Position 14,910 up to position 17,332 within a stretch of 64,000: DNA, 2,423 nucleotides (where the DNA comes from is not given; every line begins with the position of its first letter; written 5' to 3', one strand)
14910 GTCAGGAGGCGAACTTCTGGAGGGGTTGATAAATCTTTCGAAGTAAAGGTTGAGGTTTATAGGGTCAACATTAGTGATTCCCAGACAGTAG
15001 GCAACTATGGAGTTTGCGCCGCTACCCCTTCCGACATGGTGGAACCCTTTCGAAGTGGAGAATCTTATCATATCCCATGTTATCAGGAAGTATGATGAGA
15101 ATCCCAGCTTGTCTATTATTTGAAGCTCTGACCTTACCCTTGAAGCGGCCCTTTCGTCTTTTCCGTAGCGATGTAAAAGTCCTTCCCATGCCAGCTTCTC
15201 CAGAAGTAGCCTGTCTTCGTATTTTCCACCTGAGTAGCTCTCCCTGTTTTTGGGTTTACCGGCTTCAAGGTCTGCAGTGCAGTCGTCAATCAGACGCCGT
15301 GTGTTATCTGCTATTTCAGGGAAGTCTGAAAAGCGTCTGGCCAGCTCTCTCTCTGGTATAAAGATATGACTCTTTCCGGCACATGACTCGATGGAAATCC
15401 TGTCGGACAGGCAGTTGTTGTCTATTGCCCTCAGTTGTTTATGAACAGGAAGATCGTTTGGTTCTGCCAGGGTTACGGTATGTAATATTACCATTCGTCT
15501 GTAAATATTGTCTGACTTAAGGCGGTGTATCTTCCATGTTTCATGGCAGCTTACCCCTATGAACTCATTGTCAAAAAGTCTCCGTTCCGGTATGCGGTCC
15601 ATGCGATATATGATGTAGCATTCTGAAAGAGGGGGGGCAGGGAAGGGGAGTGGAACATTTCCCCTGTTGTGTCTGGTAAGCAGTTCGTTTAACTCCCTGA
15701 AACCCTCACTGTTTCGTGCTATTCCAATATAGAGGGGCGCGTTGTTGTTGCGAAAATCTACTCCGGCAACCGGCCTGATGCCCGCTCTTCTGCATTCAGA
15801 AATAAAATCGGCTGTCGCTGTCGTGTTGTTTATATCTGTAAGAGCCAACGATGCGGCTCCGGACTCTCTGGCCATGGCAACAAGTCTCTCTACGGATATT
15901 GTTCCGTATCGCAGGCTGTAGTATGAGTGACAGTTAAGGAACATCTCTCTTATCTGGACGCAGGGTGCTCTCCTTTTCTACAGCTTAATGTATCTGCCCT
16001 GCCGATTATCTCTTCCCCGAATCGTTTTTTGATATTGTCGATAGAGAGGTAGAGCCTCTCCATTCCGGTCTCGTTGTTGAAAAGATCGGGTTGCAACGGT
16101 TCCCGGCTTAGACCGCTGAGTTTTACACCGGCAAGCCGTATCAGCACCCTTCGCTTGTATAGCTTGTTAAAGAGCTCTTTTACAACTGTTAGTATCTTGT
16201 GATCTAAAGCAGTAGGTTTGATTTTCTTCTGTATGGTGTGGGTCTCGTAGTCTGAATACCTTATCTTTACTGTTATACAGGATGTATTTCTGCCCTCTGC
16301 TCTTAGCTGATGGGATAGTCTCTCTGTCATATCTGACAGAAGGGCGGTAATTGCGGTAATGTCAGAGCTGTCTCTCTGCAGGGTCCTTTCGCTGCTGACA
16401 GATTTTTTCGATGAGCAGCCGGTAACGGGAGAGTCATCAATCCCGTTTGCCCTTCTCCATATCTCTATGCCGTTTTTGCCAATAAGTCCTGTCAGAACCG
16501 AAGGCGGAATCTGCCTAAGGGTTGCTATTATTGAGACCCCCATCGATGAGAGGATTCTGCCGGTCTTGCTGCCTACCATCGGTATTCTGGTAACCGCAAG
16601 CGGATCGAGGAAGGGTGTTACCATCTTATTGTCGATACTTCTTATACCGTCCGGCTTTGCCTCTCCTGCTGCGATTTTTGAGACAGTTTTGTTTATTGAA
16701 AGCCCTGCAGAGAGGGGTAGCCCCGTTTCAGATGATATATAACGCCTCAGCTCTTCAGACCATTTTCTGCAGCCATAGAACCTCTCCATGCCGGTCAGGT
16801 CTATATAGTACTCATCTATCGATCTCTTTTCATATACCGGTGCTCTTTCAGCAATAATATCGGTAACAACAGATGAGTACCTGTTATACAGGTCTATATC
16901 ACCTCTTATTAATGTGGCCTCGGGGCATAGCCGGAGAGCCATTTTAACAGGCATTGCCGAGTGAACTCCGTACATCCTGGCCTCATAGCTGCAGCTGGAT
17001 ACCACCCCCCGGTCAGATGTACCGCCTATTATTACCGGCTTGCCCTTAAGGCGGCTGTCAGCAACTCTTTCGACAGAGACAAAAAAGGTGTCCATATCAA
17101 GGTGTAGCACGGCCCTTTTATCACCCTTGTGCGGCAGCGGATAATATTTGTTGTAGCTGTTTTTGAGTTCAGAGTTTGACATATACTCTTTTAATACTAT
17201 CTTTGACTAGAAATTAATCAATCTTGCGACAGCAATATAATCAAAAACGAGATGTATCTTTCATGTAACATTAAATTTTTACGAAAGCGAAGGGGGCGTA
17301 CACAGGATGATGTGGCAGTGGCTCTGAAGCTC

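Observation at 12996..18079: SOS-like mutagenesis module: CI-like XRE-S24 repressor divergent from an apparently active Y-family polymerase plus DnaE2, with no imuA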

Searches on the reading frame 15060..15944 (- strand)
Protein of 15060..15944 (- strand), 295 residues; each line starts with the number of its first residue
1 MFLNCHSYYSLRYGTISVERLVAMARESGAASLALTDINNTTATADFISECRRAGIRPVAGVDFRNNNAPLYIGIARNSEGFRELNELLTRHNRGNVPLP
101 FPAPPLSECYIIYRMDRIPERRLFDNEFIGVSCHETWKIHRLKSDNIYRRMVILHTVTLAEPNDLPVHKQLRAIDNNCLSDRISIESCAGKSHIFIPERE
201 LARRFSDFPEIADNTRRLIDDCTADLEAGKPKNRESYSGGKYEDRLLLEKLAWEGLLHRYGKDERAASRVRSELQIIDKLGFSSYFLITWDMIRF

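Call 34: search_solved_structures(query=window:15060-15944:-, max_evalue=0.01, show_alignments=3)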
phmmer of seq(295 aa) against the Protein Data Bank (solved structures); distinct sequences matched with E-value up to 0.01: 10.
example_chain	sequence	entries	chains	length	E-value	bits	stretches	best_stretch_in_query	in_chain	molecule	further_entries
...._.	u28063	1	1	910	4.1e-12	48.9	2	3-67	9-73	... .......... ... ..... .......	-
2hqa_A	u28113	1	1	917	4.2e-12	48.9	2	3-67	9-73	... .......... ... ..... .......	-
5m1s_A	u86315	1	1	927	4.4e-12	48.9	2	3-67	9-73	DNA polymerase III subunit alpha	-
4jom_A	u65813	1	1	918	1e-11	47.6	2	154-294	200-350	DNA polymerase III subunit alpha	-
5fku_A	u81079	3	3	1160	1.1e-11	47.6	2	3-67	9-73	DNA POLYMERASE III SUBUNIT ALPHA | DNA POLYMERASE III ALPHA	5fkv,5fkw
4gx8_A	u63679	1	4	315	4e-06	29.3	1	3-90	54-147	DNA polymerase III subunit epsilon,DNA polymerase III subunit alpha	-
4gx9_A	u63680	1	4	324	4.5e-06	29.1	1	3-90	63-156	DNA polymerase III subunit epsilon,DNA polymerase III subunit alpha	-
5lew_A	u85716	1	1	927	0.0001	24.7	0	3-63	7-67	DNA polymerase III subunit alpha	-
7pu7_A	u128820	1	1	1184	0.0002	23.7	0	3-63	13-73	DNA polymerase III subunit alpha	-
3e0d_A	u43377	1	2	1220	0.0087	18.3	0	3-63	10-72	DNA polymerase III subunit alpha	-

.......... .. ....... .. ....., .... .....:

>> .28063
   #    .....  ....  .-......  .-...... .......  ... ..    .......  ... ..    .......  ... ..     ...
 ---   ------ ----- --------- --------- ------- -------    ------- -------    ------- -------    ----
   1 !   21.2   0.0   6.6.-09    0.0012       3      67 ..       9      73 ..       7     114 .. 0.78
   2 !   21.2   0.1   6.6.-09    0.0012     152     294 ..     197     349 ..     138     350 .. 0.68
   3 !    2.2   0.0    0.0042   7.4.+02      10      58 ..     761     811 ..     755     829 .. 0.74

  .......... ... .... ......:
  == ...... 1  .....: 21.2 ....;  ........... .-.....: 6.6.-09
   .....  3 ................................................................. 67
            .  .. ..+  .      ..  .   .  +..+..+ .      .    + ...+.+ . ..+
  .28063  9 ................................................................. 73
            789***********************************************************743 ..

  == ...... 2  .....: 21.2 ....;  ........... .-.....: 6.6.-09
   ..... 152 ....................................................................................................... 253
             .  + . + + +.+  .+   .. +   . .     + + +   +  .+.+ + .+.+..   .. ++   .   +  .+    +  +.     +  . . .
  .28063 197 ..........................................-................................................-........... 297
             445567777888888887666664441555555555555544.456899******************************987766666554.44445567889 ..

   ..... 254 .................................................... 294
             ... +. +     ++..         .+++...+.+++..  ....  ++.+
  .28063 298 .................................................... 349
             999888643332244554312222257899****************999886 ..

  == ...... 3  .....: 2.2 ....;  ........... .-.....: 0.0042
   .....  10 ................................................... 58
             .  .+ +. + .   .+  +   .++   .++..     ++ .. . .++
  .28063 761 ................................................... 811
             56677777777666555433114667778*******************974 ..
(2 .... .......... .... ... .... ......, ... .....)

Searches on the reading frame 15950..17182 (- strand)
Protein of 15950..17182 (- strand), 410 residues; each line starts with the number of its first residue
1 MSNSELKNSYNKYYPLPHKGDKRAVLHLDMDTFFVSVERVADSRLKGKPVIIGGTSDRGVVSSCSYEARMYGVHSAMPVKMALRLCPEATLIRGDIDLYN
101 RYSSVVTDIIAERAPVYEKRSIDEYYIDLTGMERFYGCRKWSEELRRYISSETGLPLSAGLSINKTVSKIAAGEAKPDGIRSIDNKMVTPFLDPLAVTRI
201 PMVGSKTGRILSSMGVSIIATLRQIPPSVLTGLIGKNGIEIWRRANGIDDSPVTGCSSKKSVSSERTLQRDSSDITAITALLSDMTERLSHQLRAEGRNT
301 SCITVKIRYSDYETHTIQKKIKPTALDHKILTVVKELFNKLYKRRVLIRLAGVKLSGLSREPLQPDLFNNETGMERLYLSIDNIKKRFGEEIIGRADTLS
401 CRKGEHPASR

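Call 3: search_protein_families(library=pfam, proteins=[window:15950-17182:-], max_evalue=0.01)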
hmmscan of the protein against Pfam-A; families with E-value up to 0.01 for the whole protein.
window:15950-17182:- (410 aa): 4 families
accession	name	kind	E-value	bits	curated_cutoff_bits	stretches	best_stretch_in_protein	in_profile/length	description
PF00817.25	IMS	-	6.8e-45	153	23.2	1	28-172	1-147/148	impB/mucB/samB family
PF11799.13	IMS_C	-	1.9e-25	89.8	20.7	1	259-367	1-109/109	impB/mucB/samB family C-terminal domain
PF21999.2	IMS_HHH_1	-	0.0014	19.5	27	1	199-249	2-53/53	DNA polymerase-iota, thumb domain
PF11798.14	IMS_HHH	-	0.003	18.2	24.4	1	188-216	4-32/32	IMS family HHH motif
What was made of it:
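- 15950..17182 (-): Active Y-family polymerase of the Bacteroid-PolY2 / DinB type, 410 aa. It has catalytic D29, D31, D123 and E124, and the F33-F34 steric gate. IMS and IMS_C domains (call 3).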

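Call 4: search_protein_families(library=ncbifam, proteins=[window:15950-17182:-], max_evalue=0.01)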
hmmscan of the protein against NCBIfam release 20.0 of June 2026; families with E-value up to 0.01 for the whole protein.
window:15950-17182:- (410 aa): 10 families
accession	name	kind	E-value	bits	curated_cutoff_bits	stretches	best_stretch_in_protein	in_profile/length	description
NF002882.0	PRK03348.1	equivalog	2.1e-87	293.9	389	1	22-372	4-357/461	DNA polymerase IV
NF002677.0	PRK02406.1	equivalog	6.6e-84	282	256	1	22-361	5-346/357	DNA polymerase IV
NF010731.0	PRK14133.1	equivalog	1.6e-83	280.8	362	1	22-364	2-342/352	DNA polymerase IV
NF002751.0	PRK02794.1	equivalog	4.4e-79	266.3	371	1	24-400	39-419/425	DNA polymerase IV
NF003015.0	PRK03858.1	subfamily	2.8e-75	253.8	367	1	23-403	7-390/399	DNA polymerase IV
NF002848.0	PRK03103.1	subfamily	9.8e-69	231.8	381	1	22-399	3-392/410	DNA polymerase IV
NF002492.0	PRK01810.1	equivalog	3.9e-68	230.1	399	1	21-400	8-396/412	DNA polymerase IV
NF002883.0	PRK03352.1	equivalog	2.1e-58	198.2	330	1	22-356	4-340/347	DNA polymerase IV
NF002292.0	PRK01216.1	equivalog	2.3e-42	145.3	339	1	25-361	3-342/351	DNA polymerase IV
NF002955.0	PRK03609.1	subfamily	4e-21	75.4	431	1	28-385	5-381/422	translesion error-prone DNA polymerase V subunit UmuC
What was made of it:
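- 15950..17182 (-): Pol IV equivalog PRK02406 scores 282 bits against a 256-bit cutoff, while UmuC scores only 75 bits (call 4).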

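Call 73: list_cluster_members(proteins=[P0001, window:15950-17182:-, window:12996-15944:-])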
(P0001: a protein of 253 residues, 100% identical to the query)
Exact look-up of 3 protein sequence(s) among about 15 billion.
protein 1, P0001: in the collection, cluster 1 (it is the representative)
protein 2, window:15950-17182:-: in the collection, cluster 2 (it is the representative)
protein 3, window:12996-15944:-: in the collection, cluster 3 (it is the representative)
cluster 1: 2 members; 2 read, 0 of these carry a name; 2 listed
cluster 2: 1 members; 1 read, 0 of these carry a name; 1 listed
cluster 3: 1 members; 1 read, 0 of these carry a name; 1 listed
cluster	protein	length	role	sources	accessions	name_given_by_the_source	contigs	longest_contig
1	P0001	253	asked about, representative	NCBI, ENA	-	-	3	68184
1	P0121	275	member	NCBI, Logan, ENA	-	-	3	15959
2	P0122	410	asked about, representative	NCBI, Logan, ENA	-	-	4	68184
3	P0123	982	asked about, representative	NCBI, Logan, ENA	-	-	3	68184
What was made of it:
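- Tried and rejected: Exact-sequence cluster look-up (call 73).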

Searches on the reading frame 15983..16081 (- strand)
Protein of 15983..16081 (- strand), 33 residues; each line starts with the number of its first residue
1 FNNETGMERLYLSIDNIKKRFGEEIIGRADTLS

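Call 36: search_solved_structures(query=A2, max_evalue=10, show_alignments=3)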
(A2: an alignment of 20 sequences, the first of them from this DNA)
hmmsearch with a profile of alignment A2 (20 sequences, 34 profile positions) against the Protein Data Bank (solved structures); distinct sequences matched with E-value up to 10: 9.
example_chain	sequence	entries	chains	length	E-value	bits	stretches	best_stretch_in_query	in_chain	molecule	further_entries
3dfg_A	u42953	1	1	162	0.19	14.8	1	13-24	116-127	Regulatory protein recX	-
8roq_O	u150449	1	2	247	0.2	14.7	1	13-31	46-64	Pre-hexon-linking protein VIII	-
6ncp_A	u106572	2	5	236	0.34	13.9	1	6-18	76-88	ACS202 Fab heavy chain | antibody ACS202 Fab heavy chain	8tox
6nc2_H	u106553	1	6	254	0.41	13.7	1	6-18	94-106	Monoclonal antibody ACS202 fragment antigen binding heavy chain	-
8vht_A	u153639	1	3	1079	0.97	12.5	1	9-33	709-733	Cellulose synthase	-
7ck1_A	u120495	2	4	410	1.1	12.3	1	17-33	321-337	Cellulose synthase A catalytic subunit 3 [UDP-forming],Cellulose synthase A catalytic subu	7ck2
7ck3_A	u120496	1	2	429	1.2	12.2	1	17-33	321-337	Cellulose synthase A catalytic subunit 3 [UDP-forming],Cellulose synthase A catalytic subu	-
8snb_4J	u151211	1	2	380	1.2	12.1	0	17-30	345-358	Nucleoside diphosphate kinase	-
4dxl_A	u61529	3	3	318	1.4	12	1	5-18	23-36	4-diphosphocytidyl-2-C-methyl-D-erythritol kinase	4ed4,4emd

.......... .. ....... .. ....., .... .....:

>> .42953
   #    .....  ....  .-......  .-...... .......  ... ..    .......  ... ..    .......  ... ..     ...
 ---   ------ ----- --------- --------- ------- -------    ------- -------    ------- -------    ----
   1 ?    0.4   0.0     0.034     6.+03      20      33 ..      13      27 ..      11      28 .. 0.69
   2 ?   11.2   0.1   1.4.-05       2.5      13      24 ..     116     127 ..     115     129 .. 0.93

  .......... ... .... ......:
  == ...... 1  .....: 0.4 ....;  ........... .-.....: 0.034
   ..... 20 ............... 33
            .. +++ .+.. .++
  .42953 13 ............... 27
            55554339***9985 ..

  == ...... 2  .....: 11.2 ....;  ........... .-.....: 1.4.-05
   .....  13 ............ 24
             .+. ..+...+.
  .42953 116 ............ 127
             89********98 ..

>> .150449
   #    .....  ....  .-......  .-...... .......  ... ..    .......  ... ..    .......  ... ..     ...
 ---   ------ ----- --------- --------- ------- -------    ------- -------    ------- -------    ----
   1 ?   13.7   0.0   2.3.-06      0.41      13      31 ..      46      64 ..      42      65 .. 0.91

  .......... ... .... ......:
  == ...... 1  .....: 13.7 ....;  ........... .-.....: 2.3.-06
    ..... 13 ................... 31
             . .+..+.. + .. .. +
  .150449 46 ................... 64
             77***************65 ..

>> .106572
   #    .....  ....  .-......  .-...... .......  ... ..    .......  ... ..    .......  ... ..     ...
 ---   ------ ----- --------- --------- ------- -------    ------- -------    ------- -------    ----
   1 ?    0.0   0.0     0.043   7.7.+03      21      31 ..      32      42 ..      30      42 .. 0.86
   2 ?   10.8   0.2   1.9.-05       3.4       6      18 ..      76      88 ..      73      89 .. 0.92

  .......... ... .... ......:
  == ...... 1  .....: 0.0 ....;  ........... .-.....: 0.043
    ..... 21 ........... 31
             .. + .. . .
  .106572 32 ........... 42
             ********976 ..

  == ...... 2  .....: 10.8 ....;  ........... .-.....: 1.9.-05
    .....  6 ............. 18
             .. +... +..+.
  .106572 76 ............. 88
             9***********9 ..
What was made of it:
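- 15995..16060 (-): RecA-N-terminus-like helix of DinB (residues 375-396, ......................). It is the predicted RecA docking site. A PDB profile search did not recover RecA (call 36).
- On PolY-DnaE2B-RecA system: The support is weak because the motif is short, and the PDB profile search was negative (call 36).
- A short tail profile did not retrieve RecA from the PDB (call 36).
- Tried and rejected: PDB profile search with the 34-residue DinB tail (call 36).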
